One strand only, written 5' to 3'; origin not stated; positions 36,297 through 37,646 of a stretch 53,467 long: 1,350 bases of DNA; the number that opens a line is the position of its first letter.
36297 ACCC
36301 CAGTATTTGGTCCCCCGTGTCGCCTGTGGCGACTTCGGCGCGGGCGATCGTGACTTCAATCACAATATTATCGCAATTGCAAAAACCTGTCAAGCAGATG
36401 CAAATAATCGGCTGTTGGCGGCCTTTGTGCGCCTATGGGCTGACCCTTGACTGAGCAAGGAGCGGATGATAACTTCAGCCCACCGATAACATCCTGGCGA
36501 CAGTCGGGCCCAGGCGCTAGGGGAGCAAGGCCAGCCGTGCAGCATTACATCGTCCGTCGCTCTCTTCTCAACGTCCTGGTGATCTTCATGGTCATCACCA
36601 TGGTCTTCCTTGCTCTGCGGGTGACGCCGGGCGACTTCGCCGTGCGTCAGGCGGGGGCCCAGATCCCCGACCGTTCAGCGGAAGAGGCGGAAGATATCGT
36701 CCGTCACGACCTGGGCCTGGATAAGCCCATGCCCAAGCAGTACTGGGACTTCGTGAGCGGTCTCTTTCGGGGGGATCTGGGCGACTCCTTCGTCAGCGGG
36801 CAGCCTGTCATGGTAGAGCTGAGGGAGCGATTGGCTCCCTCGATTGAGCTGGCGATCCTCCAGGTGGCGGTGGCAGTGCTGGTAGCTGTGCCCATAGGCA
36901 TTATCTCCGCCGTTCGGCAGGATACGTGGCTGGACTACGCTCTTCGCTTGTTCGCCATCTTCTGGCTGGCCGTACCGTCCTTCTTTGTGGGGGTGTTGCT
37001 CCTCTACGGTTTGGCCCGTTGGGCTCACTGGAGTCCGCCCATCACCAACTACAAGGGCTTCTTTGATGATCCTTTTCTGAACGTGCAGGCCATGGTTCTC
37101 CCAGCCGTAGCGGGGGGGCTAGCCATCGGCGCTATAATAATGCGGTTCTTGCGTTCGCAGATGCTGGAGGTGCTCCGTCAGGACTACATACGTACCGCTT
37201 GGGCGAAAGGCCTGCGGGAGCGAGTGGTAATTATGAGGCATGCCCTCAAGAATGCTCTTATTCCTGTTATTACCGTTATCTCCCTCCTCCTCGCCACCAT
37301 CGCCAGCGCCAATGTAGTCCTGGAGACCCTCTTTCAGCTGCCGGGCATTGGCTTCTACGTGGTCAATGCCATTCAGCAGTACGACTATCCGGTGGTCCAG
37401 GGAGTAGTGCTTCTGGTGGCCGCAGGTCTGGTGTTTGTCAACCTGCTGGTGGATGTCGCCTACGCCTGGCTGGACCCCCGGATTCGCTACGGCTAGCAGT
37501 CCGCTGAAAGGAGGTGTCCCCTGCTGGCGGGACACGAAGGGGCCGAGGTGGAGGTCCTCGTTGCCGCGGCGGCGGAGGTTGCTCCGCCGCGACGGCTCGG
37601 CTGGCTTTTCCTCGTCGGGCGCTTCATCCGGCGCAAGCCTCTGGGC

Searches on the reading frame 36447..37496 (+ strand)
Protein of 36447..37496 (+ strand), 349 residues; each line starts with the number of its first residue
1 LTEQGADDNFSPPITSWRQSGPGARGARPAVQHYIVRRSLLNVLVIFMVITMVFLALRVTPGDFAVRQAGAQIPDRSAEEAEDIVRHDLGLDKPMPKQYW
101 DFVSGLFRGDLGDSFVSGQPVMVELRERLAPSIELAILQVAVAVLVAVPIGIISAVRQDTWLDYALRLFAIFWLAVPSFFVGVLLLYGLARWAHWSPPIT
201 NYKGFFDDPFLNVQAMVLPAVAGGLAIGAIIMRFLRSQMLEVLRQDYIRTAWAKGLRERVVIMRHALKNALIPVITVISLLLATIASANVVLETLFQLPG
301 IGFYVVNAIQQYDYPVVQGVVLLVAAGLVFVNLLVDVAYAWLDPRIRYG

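Call 6: search_protein_families(library=pfam, proteins=[window:36447-37496:+], max_evalue=0.01)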
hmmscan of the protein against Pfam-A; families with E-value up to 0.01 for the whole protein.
window:36447-37496:+ (349 aa): 2 families
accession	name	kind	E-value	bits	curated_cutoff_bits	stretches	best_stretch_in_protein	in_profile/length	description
PF00528.27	BPD_transp_1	-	2.4e-36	125.6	26.4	1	147-347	1-183/184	Binding-protein-dependent transport system inner membrane component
PF19300.4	BPD_transp_1_N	-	2.3e-12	47.5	23.8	1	33-110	3-76/114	Binding-prot-dependent transport system membrane comp, N-term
